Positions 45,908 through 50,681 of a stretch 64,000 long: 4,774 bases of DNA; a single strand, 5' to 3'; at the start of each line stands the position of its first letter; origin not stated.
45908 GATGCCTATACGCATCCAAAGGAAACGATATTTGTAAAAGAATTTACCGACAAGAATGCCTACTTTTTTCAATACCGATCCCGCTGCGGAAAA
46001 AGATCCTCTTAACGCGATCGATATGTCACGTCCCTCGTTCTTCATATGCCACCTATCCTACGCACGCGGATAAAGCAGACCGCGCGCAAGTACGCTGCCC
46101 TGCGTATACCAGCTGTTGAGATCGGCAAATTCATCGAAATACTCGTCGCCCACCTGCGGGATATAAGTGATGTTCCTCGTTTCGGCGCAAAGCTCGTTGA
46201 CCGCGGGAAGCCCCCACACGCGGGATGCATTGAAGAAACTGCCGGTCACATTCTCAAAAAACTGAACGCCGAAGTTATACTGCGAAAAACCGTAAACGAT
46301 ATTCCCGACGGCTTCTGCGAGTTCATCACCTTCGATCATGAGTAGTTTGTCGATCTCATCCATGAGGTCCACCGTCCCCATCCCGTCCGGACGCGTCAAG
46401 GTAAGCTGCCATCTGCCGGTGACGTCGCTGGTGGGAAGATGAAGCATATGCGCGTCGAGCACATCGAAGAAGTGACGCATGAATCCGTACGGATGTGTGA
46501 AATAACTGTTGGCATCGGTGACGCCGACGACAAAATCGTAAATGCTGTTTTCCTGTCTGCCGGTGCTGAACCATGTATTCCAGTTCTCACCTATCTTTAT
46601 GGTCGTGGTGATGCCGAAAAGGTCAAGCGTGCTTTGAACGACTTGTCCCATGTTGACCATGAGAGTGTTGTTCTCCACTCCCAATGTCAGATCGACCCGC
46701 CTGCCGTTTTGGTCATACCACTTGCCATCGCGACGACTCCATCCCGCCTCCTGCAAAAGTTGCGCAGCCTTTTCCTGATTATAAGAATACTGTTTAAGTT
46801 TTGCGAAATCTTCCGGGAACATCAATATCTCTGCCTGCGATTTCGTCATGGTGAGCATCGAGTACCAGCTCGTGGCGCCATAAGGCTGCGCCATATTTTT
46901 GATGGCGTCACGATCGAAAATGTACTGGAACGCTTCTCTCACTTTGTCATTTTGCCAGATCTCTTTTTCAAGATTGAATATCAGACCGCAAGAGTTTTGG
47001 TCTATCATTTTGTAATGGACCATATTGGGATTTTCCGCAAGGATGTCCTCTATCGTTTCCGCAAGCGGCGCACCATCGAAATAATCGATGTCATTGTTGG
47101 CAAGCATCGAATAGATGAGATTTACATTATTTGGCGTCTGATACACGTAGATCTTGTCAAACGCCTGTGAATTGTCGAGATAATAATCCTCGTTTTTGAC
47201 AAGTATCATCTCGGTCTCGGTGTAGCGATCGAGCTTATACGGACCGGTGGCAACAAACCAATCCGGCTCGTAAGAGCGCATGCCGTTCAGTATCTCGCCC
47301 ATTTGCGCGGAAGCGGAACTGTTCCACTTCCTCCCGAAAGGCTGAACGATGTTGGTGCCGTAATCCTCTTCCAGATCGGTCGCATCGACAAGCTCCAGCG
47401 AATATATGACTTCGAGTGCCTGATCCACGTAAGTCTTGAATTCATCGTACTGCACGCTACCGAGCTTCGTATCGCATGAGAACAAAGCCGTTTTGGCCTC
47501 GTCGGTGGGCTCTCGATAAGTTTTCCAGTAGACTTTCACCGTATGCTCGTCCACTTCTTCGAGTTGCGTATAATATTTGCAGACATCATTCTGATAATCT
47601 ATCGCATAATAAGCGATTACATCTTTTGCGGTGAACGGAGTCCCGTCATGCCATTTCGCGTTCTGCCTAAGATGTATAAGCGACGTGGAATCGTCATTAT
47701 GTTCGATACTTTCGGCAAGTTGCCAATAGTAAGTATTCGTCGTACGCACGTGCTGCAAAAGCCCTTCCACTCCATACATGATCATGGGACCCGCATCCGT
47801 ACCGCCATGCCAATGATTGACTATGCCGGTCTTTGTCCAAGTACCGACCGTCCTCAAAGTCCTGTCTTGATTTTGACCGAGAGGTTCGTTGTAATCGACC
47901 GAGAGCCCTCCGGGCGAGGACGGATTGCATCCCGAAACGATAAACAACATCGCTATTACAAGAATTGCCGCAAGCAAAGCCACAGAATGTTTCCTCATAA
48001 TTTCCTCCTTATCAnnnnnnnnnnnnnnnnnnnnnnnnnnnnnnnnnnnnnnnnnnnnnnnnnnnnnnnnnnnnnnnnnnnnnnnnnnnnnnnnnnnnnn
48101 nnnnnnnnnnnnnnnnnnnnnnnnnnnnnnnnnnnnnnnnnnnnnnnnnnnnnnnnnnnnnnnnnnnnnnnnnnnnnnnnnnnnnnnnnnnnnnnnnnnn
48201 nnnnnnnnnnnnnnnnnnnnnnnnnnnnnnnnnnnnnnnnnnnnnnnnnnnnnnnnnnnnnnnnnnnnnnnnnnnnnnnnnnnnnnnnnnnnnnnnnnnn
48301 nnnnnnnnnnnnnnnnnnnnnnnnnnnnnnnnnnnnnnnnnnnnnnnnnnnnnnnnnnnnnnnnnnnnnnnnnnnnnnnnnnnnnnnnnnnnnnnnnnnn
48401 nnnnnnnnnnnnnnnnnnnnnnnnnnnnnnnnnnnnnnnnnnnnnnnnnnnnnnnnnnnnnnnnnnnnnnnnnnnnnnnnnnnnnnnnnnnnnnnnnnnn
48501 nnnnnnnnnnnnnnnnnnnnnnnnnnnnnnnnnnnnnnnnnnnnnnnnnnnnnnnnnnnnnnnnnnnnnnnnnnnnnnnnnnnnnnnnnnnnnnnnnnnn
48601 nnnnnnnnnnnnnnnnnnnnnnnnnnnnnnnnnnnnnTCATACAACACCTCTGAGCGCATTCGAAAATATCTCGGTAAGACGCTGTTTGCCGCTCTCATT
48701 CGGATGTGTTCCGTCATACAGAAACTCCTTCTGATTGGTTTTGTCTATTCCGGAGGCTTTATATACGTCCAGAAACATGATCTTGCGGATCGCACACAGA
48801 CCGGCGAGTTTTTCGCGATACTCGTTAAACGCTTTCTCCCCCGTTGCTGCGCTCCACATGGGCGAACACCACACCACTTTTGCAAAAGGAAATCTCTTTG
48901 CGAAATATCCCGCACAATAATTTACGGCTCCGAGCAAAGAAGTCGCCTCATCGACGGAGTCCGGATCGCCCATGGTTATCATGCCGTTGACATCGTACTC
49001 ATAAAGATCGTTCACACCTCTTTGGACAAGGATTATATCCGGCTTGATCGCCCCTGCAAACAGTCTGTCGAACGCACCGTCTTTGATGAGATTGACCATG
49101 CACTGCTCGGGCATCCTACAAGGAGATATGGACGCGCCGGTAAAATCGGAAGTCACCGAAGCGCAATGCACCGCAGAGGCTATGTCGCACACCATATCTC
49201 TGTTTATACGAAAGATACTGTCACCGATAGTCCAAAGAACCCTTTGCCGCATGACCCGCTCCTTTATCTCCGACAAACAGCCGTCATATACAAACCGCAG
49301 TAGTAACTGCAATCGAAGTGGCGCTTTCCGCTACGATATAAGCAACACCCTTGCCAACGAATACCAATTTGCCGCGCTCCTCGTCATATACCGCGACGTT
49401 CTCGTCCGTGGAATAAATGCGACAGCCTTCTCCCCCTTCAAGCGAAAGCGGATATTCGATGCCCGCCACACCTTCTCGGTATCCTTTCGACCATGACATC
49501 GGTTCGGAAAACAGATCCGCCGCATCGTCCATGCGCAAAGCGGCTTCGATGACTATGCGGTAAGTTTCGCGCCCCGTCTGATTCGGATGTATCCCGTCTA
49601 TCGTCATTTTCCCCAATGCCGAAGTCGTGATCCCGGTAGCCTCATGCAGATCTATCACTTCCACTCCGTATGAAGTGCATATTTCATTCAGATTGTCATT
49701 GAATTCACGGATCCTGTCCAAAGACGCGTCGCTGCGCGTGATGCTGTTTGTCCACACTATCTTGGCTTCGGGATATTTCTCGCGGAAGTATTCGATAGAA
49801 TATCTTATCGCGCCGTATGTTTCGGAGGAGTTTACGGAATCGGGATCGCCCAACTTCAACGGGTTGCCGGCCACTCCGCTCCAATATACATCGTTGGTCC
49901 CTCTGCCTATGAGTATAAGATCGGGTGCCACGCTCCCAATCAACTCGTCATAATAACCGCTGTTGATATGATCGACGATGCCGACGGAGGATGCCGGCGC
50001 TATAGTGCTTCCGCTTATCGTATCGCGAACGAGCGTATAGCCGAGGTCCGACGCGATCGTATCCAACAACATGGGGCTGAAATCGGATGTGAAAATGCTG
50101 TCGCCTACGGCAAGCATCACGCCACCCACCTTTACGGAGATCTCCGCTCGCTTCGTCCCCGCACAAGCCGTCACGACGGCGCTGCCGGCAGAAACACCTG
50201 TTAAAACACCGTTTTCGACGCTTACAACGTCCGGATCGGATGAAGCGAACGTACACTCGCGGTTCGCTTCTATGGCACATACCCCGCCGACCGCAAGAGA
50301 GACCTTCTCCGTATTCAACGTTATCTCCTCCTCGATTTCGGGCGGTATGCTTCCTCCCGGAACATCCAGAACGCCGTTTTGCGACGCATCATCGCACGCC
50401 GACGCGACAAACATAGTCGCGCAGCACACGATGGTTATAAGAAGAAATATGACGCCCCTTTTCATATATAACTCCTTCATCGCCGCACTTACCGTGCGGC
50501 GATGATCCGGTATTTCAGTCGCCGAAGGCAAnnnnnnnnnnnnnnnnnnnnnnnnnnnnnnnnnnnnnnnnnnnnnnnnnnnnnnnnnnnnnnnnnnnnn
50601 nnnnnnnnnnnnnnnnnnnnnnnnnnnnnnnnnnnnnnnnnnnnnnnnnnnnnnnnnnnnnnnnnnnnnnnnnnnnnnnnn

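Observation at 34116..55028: ~21-kb lower-G+C carbohydrate-utilisation island wedged between the 3' ends of two tRNA genes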

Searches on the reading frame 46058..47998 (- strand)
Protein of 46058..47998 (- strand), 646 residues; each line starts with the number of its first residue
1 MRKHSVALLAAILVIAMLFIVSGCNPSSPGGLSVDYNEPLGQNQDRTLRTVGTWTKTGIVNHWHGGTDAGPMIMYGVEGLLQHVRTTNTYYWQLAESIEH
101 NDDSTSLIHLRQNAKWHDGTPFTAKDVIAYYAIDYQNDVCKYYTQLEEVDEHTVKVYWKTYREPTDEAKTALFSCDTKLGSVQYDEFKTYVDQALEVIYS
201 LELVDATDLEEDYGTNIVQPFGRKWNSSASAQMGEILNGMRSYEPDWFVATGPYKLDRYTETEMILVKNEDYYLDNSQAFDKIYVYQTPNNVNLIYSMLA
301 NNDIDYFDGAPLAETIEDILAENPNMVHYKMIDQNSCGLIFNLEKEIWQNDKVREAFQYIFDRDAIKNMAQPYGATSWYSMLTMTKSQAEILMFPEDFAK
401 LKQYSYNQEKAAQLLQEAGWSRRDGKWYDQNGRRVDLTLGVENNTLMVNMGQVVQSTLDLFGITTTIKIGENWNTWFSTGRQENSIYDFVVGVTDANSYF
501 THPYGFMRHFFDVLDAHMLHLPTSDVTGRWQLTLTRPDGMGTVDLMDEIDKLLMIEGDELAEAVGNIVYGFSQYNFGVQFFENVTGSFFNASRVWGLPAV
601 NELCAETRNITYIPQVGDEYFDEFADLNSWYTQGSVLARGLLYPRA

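Call 5: search_protein_families(library=pfam, proteins=[window:46058-47998:-])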
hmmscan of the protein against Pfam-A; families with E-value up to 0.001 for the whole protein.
window:46058-47998:- (646 aa): 1 family
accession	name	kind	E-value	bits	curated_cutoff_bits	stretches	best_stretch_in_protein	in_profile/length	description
PF00496.27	SBP_bac_5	-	2.1e-45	155.9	32.4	1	92-511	4-361/368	Bacterial extracellular solute-binding proteins, family 5 Middle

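Call 45: search_protein_families(library=ncbifam, proteins=[window:46058-47998:-], max_evalue=0.00001)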
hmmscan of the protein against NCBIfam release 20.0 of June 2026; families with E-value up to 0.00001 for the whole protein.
window:46058-47998:- (646 aa): 8 families
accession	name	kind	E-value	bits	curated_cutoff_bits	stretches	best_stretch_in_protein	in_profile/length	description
NF045468.1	Opp5A_nikA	equivalog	3.9e-19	68.5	600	1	249-481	159-379/488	nickel ABC transporter substrate-binding protein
TIGR02294.1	nickel_nikA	equivalog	2.4e-17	62.6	393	1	248-476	162-385/501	nickel ABC transporter substrate-binding protein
NF045467.1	Opp4A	equivalog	3.2e-16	58.7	650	1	249-470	208-433/556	oligopeptide ABC transporter substrate-binding protein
NF047575.1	opine_bind_CntA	exception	1.5e-12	46.9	800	1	248-472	190-413/535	staphylopine-dependent metal ABC transporter substrate-binding lipoprotein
NF011684.0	PRK15104.1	equivalog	5.4e-11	41.9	947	1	78-423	71-382/543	oligopeptide ABC transporter substrate-binding protein OppA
TIGR04028.1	SBP_KPN_01854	hypoth_equivalog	2.3e-10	39.7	468.5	0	338-492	257-405/509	TIGR04028 family ABC transporter substrate-binding protein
NF011942.0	PRK15413.1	equivalog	2.8e-10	39.5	594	1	249-421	183-344/512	glutathione ABC transporter substrate-binding protein GsiB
NF043070.1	DppA_dipep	equivalog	4.8e-10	38.6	1005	1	249-435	208-381/535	dipeptide ABC transporter periplasmic-binding protein DppA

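Call 62: search_solved_structures(query=window:46058-47998:-, max_evalue=0.001)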
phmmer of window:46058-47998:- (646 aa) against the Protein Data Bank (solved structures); distinct sequences matched with E-value up to 0.001: 59.
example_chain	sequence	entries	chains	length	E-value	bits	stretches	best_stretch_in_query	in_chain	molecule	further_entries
1xoc_A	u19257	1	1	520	3.2e-14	55.3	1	249-487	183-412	Oligopeptide-binding protein appA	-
8efz_A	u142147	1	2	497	1.3e-12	50.1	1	249-462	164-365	Extracellular solute-binding protein family 5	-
6hlx_A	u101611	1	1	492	6.9e-12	47.6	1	249-504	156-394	AgaA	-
4oet_A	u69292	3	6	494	1.1e-11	46.9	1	249-467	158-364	Putative peptide ABC-transport system periplasmic peptide-binding protein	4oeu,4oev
1b05_A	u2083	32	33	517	1.9e-11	46.2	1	243-424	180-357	PERIPLASMIC OLIGOPEPTIDE-BINDING PROTEIN | PROTEIN (OLIGO-PEPTIDE BINDING PROTEIN) | PERIPLASMIC OLIGO-PEPTIDE BINDING PROTEIN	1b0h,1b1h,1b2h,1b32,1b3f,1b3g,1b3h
4gl8_A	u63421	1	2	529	2.8e-09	39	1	239-366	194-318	Oligopeptide ABC transporter OppAIV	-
2z23_A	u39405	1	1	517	3.4e-09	38.7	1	94-423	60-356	Periplasmic oligopeptide-binding protein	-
9rd1_A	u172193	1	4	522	6.9e-09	37.7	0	242-422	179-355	Periplasmic oligopeptide-binding protein OppA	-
3tcf_A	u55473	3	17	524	7e-09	37.7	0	242-422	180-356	Periplasmic oligopeptide-binding protein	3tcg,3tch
1zty_A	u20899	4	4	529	1.3e-08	36.9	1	87-155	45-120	Chitin Oligosaccharide Binding Protein | Peptide ABC transporter, periplasmic peptide-binding protein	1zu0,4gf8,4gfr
8i5j_A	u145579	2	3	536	1.3e-08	36.8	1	87-155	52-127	ABC transporter substrate-binding protein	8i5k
6i3g_A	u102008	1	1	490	2.7e-08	35.8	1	93-156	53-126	ABC transporter, substrate-binding protein, family 5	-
1dpp_A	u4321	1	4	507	3.4e-08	35.4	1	249-422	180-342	DIPEPTIDE BINDING PROTEIN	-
1dpe_A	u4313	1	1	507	4e-08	35.2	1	249-422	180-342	DIPEPTIDE-BINDING PROTEIN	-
5yyb_A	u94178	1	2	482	4.2e-08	35.1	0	74-130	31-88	Putative ABC transporter periplasmic binding protein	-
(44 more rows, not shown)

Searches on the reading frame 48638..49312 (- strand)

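Call 5: search_protein_families(library=pfam, proteins=[window:48638-49312:-])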
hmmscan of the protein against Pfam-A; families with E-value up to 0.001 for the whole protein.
window:48638-49312:- (224 aa): 1 family
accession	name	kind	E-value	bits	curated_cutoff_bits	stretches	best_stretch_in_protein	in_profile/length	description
PF13472.12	Lipase_GDSL_2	-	1.1e-07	33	32.9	1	86-210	58-177/178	GDSL-like Lipase/Acylhydrolase family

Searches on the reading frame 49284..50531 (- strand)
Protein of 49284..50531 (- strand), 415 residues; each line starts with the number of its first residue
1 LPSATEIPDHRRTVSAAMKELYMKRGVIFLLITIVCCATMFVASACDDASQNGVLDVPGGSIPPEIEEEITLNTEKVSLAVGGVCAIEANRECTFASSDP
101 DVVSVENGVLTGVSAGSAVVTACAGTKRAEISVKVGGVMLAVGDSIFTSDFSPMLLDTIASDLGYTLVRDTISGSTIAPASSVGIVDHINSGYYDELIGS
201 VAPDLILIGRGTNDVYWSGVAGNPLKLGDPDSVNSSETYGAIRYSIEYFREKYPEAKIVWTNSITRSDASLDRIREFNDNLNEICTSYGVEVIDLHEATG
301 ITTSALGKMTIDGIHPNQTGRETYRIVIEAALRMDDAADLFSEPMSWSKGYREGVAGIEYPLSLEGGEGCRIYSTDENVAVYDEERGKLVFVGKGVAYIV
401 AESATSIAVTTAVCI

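Call 5: search_protein_families(library=pfam, proteins=[window:49284-50531:-])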
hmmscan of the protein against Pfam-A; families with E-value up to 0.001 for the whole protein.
window:49284-50531:- (415 aa): 3 families
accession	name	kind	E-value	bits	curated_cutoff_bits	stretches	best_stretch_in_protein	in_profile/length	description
PF13472.12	Lipase_GDSL_2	-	1.7e-13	51.9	32.9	1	142-320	2-175/178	GDSL-like Lipase/Acylhydrolase family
PF00657.28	Lipase_GDSL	-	3.1e-09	37.7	23.6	1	140-321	2-201/208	GDSL-like Lipase/Acylhydrolase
PF22359.2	Big-like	-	1.2e-05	25.9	27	1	92-135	2-46/48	Bacterial Ig-like domain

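Call 69: search_solved_structures(query=window:49284-50465:-, max_evalue=1)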
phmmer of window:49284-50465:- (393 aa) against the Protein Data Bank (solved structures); distinct sequences matched with E-value up to 1: 8.
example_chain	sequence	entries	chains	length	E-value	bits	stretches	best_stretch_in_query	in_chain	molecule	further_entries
4m8k_A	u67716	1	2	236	1e-06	31.4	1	142-276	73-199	hypothetical protein, GDSL-like Lipase/Acylhydrolase family protein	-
4nrd_A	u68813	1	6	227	0.00036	23.1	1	146-276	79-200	Uncharacterized protein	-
7bxd_A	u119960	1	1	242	0.0015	21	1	180-302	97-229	GDSL-like protein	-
4q7q_A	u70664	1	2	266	0.0022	20.5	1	175-246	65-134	Lipolytic protein G-D-S-L family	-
8zdj_S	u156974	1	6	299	0.016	17.6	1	55-112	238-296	Tail Tube Protein (gp13)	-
8zdl_S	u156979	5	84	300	0.016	17.6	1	55-112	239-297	Tail Tube Protein (gp13)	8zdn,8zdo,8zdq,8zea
1yzf_A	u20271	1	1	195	0.077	15.4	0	243-305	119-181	lipase/acylhydrolase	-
7k3h_A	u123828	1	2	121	0.98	11.8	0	185-266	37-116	Network hallucinated protein 0217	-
